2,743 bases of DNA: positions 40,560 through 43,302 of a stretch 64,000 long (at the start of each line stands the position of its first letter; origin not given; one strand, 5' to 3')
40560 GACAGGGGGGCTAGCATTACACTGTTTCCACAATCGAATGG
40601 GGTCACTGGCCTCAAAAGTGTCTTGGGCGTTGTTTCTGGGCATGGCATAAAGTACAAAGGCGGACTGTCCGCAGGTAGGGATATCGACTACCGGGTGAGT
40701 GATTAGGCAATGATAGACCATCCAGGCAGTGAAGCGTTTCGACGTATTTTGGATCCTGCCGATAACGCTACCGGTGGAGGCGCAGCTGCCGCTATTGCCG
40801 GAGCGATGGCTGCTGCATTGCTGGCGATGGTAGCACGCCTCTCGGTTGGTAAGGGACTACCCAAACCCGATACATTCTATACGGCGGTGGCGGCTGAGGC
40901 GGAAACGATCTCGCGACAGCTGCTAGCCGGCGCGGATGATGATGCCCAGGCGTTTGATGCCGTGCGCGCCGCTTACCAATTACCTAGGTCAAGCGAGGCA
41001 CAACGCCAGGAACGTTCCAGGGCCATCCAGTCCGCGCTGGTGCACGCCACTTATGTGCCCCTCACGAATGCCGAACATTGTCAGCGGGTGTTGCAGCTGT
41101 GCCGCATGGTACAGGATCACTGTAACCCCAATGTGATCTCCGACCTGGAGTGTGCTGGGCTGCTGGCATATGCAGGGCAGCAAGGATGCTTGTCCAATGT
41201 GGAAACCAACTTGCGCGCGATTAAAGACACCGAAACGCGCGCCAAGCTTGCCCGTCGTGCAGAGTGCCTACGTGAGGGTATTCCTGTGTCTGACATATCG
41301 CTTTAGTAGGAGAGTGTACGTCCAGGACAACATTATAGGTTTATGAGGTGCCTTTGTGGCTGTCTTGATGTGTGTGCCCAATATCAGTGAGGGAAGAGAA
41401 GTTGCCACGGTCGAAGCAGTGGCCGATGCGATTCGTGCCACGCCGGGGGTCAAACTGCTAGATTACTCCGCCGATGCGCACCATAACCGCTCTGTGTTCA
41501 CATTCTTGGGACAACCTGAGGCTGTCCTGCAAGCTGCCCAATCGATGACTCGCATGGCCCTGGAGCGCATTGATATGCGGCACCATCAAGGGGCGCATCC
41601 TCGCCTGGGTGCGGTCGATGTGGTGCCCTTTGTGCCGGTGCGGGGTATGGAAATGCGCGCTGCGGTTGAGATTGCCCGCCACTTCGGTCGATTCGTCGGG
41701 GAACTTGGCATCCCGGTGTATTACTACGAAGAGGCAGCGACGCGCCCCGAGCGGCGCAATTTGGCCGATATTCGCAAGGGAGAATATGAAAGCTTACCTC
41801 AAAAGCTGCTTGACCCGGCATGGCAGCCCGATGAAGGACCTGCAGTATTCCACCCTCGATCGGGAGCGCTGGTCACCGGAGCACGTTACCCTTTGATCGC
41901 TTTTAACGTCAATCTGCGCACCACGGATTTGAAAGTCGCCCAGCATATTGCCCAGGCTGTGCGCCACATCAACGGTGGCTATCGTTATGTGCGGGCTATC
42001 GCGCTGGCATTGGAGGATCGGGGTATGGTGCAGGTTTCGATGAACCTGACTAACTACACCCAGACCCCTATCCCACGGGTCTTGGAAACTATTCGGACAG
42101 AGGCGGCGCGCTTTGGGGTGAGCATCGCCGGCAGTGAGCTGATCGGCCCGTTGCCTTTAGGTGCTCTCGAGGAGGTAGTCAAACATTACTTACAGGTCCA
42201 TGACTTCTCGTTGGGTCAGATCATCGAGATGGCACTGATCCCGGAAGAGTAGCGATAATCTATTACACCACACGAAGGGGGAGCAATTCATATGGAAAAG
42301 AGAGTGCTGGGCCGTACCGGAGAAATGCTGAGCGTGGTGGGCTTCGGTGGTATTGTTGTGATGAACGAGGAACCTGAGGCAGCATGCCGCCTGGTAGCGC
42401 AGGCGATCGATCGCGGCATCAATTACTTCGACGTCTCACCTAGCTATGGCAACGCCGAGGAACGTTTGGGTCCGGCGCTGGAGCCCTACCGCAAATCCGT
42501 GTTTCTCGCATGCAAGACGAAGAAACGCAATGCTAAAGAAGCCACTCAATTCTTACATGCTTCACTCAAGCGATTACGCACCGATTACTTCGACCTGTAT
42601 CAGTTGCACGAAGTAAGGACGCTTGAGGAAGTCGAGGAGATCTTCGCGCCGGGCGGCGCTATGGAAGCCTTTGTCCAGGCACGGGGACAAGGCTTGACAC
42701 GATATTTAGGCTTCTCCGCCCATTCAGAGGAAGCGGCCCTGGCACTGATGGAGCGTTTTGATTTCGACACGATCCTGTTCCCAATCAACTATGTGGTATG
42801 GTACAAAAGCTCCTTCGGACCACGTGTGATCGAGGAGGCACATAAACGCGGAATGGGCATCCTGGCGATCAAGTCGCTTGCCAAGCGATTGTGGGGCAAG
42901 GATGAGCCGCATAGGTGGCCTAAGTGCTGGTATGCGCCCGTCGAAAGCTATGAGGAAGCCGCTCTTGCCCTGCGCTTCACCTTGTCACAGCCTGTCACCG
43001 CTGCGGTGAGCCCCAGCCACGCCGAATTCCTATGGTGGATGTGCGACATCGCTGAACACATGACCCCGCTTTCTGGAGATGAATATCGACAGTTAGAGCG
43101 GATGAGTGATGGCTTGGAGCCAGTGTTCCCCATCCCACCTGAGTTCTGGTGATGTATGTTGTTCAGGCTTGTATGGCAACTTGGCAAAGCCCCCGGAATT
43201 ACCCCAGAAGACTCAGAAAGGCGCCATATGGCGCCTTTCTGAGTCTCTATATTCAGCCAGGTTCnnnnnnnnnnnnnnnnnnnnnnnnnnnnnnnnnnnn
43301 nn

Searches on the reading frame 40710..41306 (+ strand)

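Call 50: search_protein_families(library=pfam, proteins=[window:40710-41306:+], max_evalue=0.00001)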
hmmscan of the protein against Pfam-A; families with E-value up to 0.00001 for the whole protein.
window:40710-41306:+ (198 aa): 1 family
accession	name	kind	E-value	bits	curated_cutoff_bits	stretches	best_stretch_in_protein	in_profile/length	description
PF04961.17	FTCD_C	-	4.2e-48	163.9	24.5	1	10-185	5-181/182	Formiminotransferase-cyclodeaminase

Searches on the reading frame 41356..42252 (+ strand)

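Call 50: search_protein_families(library=pfam, proteins=[window:41356-42252:+], max_evalue=0.00001)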
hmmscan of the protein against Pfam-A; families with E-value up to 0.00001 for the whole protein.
window:41356-42252:+ (298 aa): 2 families
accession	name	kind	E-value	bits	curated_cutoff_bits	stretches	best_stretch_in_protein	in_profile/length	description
PF07837.17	FTCD_N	-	5.2e-69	231.9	27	1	4-177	2-176/176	Formiminotransferase domain, N-terminal subdomain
PF02971.19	FTCD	-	1.1e-23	84.2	24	1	180-283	2-111/145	Formiminotransferase domain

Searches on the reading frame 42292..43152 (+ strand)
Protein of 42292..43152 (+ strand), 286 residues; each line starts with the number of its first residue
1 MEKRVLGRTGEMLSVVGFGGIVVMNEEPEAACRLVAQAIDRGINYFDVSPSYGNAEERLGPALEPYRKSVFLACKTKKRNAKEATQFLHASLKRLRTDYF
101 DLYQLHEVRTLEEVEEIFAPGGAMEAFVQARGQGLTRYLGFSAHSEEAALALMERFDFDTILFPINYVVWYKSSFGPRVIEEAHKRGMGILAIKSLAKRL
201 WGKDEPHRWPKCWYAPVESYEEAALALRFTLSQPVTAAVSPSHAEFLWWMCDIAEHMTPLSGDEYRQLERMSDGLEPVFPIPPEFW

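Call 50: search_protein_families(library=pfam, proteins=[window:42292-43152:+], max_evalue=0.00001)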
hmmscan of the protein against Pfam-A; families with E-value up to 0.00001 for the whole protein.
window:42292-43152:+ (286 aa): 1 family
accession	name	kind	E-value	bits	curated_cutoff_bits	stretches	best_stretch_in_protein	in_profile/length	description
PF00248.27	Aldo_ket_red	-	5e-24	85.3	24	1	27-198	17-194/291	Aldo/keto reductase family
